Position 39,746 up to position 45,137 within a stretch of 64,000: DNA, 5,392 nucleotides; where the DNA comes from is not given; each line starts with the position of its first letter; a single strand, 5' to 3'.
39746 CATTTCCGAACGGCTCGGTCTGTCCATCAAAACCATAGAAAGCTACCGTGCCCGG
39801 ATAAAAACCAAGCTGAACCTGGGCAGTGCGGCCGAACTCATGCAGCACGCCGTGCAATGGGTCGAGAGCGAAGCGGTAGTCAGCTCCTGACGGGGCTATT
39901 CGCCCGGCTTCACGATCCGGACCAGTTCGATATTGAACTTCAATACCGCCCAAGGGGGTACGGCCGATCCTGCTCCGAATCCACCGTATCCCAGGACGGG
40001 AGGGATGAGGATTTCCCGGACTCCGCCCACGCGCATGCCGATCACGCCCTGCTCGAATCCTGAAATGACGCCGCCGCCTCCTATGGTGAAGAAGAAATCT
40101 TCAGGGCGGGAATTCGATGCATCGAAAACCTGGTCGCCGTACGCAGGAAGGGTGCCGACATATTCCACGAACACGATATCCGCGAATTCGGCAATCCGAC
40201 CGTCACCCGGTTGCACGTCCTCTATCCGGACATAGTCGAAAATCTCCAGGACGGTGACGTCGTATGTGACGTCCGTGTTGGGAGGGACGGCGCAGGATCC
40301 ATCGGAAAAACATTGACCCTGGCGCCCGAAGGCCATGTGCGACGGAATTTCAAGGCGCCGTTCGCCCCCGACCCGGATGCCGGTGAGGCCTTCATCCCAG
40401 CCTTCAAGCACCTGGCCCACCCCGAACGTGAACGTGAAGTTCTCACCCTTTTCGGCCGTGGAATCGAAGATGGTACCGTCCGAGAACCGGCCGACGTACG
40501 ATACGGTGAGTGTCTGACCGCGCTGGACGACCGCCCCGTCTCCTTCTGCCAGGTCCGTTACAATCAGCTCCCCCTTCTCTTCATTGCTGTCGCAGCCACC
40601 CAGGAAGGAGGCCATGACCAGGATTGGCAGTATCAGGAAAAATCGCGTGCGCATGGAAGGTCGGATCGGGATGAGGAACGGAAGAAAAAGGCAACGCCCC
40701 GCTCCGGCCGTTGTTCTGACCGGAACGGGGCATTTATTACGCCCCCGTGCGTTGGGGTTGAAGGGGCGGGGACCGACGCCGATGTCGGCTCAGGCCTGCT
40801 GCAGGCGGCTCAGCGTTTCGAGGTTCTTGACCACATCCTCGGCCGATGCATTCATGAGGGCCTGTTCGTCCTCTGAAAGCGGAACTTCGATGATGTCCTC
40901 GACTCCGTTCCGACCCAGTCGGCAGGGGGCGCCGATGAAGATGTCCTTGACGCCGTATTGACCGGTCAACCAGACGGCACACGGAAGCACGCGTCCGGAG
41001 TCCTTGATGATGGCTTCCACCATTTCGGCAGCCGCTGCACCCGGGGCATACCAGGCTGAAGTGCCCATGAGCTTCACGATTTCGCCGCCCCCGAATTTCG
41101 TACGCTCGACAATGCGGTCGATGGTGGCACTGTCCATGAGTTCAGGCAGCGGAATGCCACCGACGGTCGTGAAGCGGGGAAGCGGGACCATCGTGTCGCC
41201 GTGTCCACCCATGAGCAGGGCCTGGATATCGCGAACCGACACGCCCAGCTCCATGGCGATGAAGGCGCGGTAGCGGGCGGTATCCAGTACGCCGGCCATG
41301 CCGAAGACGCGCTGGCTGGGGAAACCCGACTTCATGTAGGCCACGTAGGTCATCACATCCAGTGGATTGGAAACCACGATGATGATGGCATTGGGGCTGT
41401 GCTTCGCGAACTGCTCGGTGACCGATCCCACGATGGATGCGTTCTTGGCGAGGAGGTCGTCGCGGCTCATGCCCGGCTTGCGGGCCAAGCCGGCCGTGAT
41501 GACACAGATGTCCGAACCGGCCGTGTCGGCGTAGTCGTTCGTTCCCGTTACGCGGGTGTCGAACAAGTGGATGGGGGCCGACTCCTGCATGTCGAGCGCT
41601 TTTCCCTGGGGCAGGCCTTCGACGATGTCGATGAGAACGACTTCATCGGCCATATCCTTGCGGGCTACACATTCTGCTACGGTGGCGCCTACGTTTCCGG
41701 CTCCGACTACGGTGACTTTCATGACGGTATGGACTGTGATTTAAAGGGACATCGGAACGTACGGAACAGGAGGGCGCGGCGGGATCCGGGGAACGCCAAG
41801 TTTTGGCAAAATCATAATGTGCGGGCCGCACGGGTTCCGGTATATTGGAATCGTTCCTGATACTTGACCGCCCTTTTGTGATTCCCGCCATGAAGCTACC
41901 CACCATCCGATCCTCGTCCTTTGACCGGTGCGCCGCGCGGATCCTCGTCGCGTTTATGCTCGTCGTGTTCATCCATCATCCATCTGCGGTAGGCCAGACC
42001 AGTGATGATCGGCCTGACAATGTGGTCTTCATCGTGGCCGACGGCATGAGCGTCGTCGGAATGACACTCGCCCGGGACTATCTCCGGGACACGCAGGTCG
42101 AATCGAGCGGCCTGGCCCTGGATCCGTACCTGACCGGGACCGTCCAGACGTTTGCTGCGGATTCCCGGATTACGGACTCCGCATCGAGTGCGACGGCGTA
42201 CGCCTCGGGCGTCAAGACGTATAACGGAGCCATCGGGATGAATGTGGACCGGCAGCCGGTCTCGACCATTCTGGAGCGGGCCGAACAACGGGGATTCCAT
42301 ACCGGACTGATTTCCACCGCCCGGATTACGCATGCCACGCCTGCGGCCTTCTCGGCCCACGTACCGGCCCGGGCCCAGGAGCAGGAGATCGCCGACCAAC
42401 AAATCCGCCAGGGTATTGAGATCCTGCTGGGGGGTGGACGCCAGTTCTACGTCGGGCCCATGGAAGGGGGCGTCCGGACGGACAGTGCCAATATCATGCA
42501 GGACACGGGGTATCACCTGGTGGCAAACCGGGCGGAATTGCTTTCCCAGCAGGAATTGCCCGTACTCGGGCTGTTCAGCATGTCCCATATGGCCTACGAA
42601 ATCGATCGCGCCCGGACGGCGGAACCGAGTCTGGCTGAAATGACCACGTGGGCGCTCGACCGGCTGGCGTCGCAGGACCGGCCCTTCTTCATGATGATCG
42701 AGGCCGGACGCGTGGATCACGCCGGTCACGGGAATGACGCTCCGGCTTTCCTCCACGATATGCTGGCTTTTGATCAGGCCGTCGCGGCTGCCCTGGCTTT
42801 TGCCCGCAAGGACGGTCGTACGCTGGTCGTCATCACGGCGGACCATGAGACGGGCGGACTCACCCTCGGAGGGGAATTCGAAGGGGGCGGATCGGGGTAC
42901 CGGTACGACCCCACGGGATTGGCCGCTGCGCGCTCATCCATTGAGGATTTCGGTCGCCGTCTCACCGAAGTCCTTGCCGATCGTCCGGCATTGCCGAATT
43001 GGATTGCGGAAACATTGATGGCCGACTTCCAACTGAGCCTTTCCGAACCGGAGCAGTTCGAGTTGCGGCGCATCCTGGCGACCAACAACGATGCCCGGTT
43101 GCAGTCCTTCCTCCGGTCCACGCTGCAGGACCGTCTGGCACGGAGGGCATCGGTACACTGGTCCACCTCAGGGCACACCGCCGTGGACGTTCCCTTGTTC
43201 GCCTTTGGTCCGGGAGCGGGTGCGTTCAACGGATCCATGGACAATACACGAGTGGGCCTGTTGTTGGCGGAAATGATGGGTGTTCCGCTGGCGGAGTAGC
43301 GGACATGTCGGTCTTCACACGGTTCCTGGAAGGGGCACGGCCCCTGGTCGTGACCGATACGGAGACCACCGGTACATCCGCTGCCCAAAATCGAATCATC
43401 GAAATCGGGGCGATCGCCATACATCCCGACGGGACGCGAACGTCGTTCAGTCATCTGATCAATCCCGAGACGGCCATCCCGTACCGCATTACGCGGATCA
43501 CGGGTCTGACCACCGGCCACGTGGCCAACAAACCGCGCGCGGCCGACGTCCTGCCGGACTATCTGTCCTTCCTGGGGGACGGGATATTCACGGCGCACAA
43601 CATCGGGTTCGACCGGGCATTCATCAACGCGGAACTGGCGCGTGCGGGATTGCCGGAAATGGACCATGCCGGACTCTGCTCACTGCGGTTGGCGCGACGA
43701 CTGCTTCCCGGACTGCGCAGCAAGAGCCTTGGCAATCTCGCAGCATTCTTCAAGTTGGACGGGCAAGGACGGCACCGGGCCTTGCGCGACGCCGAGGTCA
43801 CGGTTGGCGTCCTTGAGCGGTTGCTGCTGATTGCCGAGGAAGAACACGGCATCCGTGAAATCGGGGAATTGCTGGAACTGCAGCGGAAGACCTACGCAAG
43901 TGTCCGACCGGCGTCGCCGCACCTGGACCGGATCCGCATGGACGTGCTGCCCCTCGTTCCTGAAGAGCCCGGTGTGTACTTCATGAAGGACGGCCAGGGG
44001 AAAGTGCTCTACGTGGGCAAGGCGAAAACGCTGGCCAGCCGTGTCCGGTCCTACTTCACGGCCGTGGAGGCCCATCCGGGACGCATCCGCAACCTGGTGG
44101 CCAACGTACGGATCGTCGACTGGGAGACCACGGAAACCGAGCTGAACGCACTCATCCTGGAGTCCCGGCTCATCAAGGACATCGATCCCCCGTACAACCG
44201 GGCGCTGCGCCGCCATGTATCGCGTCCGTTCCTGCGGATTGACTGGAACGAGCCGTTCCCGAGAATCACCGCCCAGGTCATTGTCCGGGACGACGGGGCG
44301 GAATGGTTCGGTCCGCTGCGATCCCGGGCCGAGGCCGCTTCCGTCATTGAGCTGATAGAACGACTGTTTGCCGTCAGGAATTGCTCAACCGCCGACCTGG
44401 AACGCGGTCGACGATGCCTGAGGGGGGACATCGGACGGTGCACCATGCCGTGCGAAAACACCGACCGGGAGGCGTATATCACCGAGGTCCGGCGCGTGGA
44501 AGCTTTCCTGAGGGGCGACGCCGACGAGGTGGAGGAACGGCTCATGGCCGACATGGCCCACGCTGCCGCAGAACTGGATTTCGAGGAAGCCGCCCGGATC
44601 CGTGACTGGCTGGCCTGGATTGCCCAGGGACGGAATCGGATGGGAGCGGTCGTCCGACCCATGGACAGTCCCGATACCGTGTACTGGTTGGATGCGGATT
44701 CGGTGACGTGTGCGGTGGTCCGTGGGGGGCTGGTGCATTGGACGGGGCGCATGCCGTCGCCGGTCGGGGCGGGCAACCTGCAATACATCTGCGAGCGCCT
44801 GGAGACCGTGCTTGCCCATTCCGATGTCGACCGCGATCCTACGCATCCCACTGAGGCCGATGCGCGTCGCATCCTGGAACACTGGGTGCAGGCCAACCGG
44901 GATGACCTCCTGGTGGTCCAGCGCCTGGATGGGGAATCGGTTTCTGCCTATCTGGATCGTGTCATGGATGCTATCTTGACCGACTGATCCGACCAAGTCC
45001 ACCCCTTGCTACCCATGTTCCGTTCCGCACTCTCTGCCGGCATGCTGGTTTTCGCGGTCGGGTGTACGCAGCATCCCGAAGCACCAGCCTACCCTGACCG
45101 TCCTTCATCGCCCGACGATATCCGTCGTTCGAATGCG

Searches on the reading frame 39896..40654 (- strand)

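Call 62: search_protein_families(library=pfam, proteins=[window:39896-40654:-], max_evalue=0.001)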
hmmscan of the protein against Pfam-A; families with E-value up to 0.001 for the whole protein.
window:39896-40654:- (252 aa): 1 family
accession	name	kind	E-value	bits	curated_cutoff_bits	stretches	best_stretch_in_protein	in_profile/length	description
PF00254.34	FKBP_C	-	2.7e-48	162.7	21.1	2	43-135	5-93/94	FKBP-type peptidyl-prolyl cis-trans isomerase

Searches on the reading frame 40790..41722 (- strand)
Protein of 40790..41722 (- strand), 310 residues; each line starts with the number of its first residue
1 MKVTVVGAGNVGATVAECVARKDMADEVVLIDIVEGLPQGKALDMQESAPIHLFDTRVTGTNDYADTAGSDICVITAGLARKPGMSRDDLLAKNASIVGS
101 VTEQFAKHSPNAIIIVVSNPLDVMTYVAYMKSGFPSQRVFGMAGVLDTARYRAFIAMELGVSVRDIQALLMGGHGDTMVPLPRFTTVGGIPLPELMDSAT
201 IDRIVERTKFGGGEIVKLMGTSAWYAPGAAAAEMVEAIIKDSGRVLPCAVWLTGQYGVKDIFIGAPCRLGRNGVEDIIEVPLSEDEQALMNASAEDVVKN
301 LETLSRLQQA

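Call 62: search_protein_families(library=pfam, proteins=[window:40790-41722:-], max_evalue=0.001)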
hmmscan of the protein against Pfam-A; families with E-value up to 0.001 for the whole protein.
window:40790-41722:- (310 aa): 2 families
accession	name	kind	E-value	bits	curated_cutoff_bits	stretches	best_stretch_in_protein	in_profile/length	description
PF00056.29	Ldh_1_N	-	1.3e-43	148.9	27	1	1-141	1-141/141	lactate/malate dehydrogenase, NAD binding domain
PF02866.23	Ldh_1_C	-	4e-34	118.6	22.6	1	146-303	3-169/174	lactate/malate dehydrogenase, alpha/beta C-terminal domain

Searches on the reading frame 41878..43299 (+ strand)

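Call 62: search_protein_families(library=pfam, proteins=[window:41878-43299:+], max_evalue=0.001)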
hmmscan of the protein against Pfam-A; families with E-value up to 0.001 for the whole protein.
window:41878-43299:+ (473 aa): 4 families
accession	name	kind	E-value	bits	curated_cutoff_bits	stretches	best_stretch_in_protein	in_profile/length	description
PF00245.25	Alk_phosphatase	-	2.5e-90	303.9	24.4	1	48-466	3-420/423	Alkaline phosphatase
PF01663.27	Phosphodiest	-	4.1e-05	23.8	23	1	257-323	147-219/342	Type I phosphodiesterase / nucleotide pyrophosphatase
PF00884.28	Sulfatase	-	0.00044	20.1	25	0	48-323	2-241/301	Sulfatase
PF01676.23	Metalloenzyme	-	0.00086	19.3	24.3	0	251-325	130-202/252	Metalloenzyme superfamily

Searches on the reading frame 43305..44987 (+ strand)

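Call 62: search_protein_families(library=pfam, proteins=[window:43305-44987:+], max_evalue=0.001)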
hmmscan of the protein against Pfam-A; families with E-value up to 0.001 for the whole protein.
window:43305-44987:+ (560 aa): 3 families
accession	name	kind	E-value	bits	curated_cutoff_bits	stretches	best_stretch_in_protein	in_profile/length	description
PF00929.31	RNase_T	-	2.4e-30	106.7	24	1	15-169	1-163/164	Exonuclease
PF01541.30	GIY-YIG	-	9.4e-07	29.5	22.6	1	222-298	2-78/78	GIY-YIG catalytic domain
PF02151.25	UVR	-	0.00015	21.8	21.5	1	411-434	5-28/36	UvrB/uvrC motif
